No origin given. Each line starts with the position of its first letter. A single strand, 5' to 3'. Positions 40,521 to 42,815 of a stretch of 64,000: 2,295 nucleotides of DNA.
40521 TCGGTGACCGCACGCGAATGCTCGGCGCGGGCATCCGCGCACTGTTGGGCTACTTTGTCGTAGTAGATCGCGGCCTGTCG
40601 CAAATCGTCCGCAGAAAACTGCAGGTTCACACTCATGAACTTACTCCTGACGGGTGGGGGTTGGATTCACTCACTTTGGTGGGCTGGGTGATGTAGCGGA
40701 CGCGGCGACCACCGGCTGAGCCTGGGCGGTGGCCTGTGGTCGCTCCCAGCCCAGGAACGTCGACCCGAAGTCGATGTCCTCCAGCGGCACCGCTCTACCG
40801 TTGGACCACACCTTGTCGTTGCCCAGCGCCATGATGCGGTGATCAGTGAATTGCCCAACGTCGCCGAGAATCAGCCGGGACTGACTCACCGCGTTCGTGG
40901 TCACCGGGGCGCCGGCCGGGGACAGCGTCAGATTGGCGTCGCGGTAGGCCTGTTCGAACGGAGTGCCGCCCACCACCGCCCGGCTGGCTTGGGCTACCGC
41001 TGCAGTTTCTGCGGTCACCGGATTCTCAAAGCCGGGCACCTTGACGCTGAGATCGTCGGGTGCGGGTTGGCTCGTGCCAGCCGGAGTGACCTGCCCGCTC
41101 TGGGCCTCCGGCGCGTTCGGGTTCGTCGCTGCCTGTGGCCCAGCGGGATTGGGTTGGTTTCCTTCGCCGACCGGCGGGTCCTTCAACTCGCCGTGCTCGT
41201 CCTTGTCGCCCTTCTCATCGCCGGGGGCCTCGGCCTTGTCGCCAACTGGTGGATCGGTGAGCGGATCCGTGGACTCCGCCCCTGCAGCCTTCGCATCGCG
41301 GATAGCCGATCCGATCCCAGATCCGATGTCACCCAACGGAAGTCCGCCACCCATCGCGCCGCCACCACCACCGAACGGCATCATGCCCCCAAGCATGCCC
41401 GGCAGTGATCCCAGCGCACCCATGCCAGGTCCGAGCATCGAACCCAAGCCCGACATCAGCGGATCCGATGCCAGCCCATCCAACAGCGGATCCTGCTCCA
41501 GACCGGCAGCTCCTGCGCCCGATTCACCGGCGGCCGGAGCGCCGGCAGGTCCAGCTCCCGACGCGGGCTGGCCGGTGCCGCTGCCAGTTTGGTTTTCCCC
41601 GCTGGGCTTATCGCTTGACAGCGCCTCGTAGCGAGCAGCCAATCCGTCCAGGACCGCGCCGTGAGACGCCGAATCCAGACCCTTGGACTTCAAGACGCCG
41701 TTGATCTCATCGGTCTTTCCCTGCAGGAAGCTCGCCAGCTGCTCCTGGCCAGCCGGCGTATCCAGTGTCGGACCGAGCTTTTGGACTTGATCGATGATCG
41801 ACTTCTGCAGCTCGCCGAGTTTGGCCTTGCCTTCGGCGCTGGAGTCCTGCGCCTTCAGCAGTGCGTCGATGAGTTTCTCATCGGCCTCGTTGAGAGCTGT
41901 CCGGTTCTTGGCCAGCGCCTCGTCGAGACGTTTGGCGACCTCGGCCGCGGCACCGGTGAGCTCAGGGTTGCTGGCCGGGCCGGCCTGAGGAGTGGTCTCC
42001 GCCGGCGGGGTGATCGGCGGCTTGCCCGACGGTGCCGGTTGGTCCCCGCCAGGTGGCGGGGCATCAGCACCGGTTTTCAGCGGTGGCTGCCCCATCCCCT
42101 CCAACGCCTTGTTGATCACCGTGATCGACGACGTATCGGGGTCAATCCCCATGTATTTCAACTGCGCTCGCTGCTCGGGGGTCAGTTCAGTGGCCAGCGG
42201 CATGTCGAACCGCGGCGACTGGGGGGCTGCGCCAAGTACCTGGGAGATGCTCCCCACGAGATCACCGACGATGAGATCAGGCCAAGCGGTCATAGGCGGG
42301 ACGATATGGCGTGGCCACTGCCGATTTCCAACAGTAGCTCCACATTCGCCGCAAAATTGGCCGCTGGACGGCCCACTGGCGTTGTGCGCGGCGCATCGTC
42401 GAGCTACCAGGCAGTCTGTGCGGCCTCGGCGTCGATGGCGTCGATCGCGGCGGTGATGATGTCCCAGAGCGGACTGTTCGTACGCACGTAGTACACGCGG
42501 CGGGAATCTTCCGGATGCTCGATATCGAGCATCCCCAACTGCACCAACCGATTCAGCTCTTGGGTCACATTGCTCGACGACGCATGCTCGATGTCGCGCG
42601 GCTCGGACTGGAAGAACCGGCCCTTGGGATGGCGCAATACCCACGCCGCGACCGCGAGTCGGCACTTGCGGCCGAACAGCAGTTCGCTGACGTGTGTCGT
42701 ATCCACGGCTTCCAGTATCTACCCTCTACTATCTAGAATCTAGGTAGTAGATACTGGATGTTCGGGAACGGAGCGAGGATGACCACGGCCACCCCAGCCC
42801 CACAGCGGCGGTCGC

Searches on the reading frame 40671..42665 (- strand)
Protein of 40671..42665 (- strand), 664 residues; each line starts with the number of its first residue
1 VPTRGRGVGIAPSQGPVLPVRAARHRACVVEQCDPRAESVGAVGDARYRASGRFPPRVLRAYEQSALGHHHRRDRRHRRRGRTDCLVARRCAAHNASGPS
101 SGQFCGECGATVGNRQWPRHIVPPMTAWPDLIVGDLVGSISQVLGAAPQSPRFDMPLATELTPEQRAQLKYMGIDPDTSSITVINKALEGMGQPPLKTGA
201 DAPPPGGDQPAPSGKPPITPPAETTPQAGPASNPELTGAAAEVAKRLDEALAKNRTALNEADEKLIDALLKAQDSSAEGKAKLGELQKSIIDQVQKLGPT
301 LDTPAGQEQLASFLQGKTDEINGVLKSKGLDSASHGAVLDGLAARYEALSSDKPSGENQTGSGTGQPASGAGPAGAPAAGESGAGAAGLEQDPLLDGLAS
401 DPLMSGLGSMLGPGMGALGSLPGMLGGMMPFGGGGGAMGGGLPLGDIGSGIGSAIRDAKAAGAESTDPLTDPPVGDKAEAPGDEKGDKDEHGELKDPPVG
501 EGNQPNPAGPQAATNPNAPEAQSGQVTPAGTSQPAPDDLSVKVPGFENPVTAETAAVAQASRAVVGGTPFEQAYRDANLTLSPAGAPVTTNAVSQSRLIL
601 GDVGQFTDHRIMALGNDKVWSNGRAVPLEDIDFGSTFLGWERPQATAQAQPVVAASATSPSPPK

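Call 10: search_protein_families(library=pfam, proteins=[window:40671-42665:-], max_evalue=0.001)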
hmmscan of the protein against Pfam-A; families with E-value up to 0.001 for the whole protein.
window:40671-42665:- (664 aa): 1 family
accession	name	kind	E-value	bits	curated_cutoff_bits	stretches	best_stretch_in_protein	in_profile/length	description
PF10774.15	DUF4226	-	2.3e-17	63.7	23.5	1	238-348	2-112/115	Domain of unknown function (DUF4226)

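Call 45: search_protein_families(library=pfam, proteins=[window:40671-42665:-], max_evalue=0.05)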
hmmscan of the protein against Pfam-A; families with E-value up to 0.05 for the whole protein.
window:40671-42665:- (664 aa): 1 family
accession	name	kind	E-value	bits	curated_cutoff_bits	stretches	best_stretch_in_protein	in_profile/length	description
PF10774.15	DUF4226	-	2.3e-17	63.7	23.5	1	238-348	2-112/115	Domain of unknown function (DUF4226)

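Call 77: search_protein_families(library=pfam, proteins=[window:40671-42665:-], max_evalue=5)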
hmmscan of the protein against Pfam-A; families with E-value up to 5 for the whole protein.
window:40671-42665:- (664 aa): 1 family
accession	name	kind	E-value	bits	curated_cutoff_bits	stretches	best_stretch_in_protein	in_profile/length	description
PF10774.15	DUF4226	-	2.3e-17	63.7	23.5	1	238-348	2-112/115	Domain of unknown function (DUF4226)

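Call 78: search_protein_families(library=ncbifam, proteins=[window:40671-42665:-], max_evalue=0.01)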
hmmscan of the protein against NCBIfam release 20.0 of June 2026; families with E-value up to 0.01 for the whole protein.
window:40671-42665:- (664 aa): 0 families
